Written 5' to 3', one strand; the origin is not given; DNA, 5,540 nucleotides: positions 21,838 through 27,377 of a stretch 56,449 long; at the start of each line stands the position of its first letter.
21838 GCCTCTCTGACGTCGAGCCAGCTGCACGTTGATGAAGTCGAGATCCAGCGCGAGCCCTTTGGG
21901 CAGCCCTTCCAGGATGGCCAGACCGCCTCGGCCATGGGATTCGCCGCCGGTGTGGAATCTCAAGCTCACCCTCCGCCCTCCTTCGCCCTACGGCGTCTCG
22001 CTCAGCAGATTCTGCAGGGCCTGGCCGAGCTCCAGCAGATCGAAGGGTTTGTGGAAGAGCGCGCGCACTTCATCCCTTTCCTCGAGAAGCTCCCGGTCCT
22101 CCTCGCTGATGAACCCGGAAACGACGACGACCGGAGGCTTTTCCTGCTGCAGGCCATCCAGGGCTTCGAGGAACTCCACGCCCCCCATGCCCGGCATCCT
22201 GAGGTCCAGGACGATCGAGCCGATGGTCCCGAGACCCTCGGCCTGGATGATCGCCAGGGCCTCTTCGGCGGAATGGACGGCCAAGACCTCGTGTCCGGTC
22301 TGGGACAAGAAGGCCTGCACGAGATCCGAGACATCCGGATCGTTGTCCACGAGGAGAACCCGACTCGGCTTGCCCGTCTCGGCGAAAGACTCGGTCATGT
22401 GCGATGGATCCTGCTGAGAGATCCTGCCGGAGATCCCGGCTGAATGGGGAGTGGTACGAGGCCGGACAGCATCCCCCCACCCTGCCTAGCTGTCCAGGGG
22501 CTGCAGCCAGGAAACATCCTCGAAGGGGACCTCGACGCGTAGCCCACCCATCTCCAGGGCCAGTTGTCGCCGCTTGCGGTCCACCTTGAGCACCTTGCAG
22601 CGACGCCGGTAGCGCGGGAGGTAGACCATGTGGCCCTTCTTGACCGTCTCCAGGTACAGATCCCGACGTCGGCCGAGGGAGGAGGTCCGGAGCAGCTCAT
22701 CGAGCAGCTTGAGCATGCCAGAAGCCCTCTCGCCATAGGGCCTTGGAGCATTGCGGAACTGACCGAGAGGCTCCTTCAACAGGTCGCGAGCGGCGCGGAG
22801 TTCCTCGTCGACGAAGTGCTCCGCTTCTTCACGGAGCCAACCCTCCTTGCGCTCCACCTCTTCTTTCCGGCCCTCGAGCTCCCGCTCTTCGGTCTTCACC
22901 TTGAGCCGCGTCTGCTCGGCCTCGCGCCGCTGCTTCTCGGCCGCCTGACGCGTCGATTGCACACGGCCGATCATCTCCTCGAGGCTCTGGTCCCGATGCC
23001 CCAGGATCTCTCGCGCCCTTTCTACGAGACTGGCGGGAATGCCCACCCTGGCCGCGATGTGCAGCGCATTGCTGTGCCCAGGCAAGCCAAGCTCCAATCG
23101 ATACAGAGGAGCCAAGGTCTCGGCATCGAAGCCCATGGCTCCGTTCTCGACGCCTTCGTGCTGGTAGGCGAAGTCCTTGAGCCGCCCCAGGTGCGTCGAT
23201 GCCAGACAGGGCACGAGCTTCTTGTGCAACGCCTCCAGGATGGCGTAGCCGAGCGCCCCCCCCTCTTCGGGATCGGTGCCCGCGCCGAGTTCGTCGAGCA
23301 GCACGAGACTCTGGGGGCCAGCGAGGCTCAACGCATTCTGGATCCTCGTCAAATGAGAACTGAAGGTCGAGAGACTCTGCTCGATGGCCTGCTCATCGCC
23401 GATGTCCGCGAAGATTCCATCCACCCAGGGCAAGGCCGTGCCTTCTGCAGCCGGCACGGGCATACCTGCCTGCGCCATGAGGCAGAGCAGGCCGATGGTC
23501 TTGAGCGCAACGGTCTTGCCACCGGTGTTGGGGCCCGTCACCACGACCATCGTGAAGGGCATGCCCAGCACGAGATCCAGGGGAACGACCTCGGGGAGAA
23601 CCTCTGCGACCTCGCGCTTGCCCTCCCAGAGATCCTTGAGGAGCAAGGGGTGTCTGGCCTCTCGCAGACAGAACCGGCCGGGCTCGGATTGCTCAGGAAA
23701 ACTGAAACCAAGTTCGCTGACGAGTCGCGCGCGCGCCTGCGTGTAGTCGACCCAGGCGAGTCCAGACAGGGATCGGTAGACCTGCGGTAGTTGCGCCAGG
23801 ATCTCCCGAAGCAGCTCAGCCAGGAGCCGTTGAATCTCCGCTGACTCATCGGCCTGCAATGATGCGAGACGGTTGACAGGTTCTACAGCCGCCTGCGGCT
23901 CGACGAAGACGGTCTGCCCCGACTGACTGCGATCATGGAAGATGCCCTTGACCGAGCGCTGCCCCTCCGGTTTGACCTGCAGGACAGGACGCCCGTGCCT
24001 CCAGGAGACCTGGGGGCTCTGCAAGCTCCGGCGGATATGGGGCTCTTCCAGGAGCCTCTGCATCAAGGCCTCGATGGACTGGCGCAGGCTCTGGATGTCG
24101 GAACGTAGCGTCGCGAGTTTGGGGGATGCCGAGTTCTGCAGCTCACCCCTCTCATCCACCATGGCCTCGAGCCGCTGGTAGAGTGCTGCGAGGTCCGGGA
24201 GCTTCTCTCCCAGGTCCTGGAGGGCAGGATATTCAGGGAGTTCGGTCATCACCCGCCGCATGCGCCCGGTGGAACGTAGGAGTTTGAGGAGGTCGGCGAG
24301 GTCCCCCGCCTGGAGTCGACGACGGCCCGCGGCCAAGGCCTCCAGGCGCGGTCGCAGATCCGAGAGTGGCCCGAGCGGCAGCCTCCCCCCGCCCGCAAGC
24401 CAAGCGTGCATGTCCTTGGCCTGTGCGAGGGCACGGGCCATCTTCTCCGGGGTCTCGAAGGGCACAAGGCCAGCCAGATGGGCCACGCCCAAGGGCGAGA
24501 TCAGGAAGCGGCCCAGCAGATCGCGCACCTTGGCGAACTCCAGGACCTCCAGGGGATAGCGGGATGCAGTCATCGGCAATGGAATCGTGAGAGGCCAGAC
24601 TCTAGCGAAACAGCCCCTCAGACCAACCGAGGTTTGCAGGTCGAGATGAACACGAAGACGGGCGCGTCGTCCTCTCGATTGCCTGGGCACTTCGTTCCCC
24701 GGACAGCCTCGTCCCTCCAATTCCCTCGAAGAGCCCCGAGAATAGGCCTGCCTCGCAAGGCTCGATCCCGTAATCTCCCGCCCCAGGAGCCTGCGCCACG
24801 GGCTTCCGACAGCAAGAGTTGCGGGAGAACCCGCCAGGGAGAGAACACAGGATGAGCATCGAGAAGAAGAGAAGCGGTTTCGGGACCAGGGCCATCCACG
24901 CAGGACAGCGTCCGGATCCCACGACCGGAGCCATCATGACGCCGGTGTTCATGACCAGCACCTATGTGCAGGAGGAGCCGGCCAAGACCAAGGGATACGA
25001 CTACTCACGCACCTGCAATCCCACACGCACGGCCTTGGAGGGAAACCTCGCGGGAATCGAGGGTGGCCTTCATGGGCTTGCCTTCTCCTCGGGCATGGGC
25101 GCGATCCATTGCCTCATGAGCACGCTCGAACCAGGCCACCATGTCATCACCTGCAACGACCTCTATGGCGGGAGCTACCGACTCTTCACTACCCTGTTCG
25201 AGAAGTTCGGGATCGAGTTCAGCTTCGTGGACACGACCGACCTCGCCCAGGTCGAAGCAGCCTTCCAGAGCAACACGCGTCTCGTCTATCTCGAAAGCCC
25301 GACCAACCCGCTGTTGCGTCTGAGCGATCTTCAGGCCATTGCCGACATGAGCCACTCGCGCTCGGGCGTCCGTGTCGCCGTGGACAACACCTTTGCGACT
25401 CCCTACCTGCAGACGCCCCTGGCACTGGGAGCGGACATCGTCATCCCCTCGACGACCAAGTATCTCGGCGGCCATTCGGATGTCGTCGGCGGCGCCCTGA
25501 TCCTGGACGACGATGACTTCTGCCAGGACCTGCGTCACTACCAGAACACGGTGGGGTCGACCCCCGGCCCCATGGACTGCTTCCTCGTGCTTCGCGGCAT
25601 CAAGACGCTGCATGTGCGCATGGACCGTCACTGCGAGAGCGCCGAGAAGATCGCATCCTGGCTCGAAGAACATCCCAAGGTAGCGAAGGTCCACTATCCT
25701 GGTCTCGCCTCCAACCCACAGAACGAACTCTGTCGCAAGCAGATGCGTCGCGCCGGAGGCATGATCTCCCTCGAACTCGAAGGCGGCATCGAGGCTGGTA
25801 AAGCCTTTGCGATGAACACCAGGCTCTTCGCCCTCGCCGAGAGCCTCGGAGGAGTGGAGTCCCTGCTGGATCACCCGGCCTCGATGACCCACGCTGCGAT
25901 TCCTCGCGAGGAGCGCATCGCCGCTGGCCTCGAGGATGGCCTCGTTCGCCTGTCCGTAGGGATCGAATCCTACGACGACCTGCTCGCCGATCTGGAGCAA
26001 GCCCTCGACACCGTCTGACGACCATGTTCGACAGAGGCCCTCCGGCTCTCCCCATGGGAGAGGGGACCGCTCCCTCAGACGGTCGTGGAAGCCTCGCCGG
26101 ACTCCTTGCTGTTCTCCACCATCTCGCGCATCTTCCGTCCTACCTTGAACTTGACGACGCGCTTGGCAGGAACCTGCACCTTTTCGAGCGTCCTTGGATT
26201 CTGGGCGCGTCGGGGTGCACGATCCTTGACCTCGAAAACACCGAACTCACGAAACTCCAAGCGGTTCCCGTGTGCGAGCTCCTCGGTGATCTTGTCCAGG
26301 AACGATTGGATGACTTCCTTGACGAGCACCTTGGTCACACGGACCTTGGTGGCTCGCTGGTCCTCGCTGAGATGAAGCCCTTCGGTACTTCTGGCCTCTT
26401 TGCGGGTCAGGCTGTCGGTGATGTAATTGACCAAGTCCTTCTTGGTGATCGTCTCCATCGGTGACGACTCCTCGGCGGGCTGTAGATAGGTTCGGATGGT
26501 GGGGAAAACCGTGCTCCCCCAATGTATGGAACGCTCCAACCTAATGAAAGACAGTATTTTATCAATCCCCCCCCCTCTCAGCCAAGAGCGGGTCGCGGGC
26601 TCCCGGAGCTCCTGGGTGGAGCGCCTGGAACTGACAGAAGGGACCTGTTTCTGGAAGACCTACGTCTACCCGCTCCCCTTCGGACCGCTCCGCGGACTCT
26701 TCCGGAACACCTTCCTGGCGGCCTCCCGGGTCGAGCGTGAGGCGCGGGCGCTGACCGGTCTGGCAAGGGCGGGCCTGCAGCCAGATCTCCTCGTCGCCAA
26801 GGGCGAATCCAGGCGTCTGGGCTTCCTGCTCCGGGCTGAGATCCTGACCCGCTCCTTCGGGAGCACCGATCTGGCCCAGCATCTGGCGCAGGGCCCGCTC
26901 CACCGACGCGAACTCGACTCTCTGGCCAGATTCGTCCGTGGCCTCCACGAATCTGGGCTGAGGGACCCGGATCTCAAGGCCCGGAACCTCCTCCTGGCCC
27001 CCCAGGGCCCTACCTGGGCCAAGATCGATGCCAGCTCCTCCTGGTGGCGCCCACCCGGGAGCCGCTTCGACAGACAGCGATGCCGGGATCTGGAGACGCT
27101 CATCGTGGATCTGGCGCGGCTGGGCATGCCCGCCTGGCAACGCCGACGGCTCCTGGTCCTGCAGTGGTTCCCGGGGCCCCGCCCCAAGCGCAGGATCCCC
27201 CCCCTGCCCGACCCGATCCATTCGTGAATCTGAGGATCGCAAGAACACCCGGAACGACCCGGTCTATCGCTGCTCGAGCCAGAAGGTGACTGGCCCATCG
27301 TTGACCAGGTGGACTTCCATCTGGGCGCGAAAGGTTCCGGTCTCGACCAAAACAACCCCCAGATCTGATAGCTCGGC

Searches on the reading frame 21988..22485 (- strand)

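Call 35: search_protein_families(library=pfam, max_evalue=0.00001, proteins=[window:21988-22485:-])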
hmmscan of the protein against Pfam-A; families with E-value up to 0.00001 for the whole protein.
window:21988-22485:- (165 aa): 1 family
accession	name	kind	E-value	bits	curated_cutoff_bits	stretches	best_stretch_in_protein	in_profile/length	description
PF00072.30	Response_reg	-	9.7e-17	61.6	30.2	1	43-157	1-110/111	Response regulator receiver domain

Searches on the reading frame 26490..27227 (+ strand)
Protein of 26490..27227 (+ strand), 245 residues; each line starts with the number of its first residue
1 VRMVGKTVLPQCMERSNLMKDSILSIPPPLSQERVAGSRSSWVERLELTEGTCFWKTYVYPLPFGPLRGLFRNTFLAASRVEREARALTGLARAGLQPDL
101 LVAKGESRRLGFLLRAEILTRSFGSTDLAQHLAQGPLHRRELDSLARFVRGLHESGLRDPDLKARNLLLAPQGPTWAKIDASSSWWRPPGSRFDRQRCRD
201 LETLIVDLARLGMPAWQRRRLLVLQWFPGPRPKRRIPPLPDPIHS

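Call 35: search_protein_families(library=pfam, max_evalue=0.00001, proteins=[window:26490-27227:+])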
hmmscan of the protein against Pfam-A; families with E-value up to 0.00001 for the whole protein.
window:26490-27227:+ (245 aa): 1 family
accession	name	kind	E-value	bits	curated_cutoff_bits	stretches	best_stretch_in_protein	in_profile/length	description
PF06293.20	Kdo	-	1.9e-09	37.7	21.3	1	71-174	49-159/207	Lipopolysaccharide kinase (Kdo/WaaP) family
